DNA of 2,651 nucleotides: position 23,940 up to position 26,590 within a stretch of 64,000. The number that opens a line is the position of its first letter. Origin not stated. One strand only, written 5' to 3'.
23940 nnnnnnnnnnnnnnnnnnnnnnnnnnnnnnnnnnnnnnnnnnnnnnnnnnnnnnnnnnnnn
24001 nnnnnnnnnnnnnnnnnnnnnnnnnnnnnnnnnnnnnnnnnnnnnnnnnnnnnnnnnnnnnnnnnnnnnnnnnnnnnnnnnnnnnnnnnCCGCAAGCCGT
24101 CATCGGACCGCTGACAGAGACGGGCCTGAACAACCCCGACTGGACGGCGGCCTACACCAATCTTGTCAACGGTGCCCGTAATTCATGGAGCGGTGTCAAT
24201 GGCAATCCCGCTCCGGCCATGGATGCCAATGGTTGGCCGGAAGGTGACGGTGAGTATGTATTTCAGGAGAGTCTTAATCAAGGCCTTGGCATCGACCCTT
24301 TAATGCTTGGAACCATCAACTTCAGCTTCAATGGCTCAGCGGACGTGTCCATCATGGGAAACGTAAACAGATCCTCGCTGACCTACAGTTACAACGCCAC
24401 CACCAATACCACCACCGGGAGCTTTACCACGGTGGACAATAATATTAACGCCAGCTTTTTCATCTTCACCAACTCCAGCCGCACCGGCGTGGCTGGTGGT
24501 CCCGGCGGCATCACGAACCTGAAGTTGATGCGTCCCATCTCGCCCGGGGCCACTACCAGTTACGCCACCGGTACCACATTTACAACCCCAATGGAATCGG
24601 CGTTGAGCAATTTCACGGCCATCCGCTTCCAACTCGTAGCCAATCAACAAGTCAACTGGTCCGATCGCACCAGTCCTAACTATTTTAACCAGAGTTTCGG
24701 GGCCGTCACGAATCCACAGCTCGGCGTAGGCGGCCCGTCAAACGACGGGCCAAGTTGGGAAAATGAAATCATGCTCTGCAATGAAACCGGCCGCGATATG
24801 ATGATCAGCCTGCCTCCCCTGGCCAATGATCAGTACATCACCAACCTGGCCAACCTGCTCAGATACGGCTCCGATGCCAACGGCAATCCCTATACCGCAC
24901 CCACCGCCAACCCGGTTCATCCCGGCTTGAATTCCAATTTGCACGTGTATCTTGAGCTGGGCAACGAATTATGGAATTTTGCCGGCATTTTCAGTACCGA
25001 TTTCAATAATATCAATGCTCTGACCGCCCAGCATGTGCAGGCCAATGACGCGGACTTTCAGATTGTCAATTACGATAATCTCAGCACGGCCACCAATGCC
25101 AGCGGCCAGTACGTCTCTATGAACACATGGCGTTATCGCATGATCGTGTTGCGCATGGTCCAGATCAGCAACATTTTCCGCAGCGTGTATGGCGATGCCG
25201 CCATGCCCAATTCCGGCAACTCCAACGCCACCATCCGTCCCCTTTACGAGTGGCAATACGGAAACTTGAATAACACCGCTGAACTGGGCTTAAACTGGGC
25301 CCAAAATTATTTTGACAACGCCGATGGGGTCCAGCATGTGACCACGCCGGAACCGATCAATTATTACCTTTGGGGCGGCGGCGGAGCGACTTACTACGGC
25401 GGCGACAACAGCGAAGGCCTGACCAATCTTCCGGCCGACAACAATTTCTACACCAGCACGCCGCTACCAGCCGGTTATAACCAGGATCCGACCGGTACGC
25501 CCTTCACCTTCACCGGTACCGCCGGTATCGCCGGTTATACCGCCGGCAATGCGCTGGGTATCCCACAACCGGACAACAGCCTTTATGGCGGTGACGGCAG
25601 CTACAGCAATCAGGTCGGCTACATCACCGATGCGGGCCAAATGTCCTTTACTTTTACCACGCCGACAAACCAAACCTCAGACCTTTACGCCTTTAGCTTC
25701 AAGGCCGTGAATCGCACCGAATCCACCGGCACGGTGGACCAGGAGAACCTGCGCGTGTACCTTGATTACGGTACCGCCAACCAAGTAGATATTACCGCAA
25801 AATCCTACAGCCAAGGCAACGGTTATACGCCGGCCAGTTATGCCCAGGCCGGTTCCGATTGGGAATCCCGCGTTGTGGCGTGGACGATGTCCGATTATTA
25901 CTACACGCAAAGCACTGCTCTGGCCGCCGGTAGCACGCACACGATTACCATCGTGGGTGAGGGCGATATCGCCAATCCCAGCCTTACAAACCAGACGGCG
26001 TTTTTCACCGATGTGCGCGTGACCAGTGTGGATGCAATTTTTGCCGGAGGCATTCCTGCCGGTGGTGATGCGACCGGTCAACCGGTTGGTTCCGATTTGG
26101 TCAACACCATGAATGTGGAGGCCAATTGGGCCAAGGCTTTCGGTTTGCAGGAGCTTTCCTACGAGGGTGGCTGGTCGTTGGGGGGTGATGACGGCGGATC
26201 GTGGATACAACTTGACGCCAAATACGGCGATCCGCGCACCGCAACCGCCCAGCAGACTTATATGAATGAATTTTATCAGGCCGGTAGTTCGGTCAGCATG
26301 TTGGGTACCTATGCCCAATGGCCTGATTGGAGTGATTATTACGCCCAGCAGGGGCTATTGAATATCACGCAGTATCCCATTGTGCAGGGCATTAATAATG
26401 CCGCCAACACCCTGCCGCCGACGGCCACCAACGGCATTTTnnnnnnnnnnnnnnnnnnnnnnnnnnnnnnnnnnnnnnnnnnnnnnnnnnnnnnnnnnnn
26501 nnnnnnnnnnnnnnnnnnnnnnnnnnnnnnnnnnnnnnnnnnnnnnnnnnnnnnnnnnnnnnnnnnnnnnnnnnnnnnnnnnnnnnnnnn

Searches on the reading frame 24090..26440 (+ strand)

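Call 75: search_solved_structures(query=window:24090-26440:+, max_evalue=1)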
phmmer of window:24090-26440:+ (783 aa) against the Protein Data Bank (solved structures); distinct sequences matched with E-value up to 1: 0.
